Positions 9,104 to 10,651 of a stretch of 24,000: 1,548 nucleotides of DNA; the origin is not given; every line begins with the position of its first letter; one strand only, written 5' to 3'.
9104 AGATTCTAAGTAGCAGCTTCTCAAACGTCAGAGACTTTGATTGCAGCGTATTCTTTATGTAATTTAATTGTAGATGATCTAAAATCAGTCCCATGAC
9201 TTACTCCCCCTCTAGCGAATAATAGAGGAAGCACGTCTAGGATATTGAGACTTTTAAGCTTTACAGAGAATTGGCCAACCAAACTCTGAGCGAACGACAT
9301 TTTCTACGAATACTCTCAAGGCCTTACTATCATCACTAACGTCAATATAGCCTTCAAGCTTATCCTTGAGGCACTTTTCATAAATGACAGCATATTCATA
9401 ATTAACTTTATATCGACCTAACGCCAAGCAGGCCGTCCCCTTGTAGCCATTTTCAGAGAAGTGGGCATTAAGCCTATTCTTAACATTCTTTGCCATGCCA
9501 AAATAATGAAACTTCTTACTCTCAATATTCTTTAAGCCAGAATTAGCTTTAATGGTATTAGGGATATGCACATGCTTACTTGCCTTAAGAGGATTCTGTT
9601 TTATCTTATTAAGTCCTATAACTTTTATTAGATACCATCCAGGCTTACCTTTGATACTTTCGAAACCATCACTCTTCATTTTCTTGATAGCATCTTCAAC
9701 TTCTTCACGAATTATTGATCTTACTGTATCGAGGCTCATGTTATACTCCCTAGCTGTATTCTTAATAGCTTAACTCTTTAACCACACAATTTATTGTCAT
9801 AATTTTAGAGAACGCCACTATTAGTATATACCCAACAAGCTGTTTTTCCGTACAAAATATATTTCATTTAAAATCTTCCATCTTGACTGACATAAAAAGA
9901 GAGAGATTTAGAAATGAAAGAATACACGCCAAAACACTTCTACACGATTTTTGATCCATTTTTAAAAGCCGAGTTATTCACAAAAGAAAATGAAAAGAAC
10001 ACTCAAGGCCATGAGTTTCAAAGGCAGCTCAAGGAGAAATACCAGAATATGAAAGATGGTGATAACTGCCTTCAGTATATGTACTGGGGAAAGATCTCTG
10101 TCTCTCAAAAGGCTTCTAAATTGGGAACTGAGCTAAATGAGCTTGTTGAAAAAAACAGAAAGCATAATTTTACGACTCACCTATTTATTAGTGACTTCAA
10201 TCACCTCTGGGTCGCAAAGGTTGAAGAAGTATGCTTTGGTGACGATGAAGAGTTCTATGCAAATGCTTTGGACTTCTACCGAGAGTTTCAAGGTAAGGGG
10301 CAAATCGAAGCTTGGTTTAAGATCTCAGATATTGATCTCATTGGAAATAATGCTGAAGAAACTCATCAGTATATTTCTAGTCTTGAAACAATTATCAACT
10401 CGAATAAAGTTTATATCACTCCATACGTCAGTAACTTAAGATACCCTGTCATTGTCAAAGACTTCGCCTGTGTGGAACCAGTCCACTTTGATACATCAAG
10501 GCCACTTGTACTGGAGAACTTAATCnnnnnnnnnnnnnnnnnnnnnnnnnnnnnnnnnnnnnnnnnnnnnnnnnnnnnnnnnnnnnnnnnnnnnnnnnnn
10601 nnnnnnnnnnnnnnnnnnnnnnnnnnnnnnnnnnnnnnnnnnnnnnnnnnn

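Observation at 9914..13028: Two-gene cassette: unknown-domain/HEPN-like RNase protein plus NERD-UvrD helicase, a candidate undescribed anti-phage system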

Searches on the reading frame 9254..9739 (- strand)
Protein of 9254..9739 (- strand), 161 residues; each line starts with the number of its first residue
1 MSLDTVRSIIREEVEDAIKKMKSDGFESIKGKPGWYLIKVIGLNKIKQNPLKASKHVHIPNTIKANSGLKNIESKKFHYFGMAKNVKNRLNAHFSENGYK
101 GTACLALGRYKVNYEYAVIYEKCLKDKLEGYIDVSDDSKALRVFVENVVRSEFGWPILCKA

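Call 3: search_protein_families(library=pfam, proteins=[window:9254-9739:-], max_evalue=0.1)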
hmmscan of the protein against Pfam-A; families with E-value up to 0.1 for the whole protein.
window:9254-9739:- (161 aa): 3 families
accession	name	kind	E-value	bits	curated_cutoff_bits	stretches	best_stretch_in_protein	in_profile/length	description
PF01541.30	GIY-YIG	-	0.00053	20.7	22.6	1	71-120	9-55/78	GIY-YIG catalytic domain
PF13145.12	Rotamase_2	-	0.0017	19.6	27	1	8-53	72-118/121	PPIC-type PPIASE domain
PF20815.3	GIY_YIG_2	-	0.0067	16.8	22.4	1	68-107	21-68/153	GIY-YIG catalytic domain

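Call 4: search_protein_families(library=padloc, proteins=[window:9254-9739:-], max_evalue=0.1)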
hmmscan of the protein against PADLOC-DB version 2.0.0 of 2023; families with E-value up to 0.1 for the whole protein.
window:9254-9739:- (161 aa): 0 families

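Call 5: search_protein_families(library=ncbifam, proteins=[window:9254-9739:-], max_evalue=0.1)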
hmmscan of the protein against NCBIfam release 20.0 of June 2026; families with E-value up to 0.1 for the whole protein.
window:9254-9739:- (161 aa): 1 family
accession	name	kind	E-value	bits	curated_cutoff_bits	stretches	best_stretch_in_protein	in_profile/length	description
NF001644.0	PRK00420.1-1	equivalog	0.071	13.2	176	0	1-28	65-92/119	hypothetical protein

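Call 6: search_protein_families(library=phrogs, proteins=[window:9254-9739:-], max_evalue=0.1)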
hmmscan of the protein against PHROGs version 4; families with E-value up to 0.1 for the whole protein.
window:9254-9739:- (161 aa): 1 family
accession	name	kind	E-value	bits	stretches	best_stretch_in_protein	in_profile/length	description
phrog_19235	-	unknown function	0.068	13.6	0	67-114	21-68/251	-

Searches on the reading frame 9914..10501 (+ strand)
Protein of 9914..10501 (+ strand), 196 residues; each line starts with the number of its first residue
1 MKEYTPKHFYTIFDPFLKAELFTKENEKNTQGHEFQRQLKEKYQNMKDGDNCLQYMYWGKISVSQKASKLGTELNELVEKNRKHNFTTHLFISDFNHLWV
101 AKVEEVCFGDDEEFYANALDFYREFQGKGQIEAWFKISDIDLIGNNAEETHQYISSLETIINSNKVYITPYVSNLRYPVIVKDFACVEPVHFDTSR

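Call 104: search_solved_structures(query=A8, max_evalue=10, show_alignments=3)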
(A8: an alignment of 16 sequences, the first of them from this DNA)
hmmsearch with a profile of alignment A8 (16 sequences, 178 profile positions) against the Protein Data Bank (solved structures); distinct sequences matched with E-value up to 10: 0.
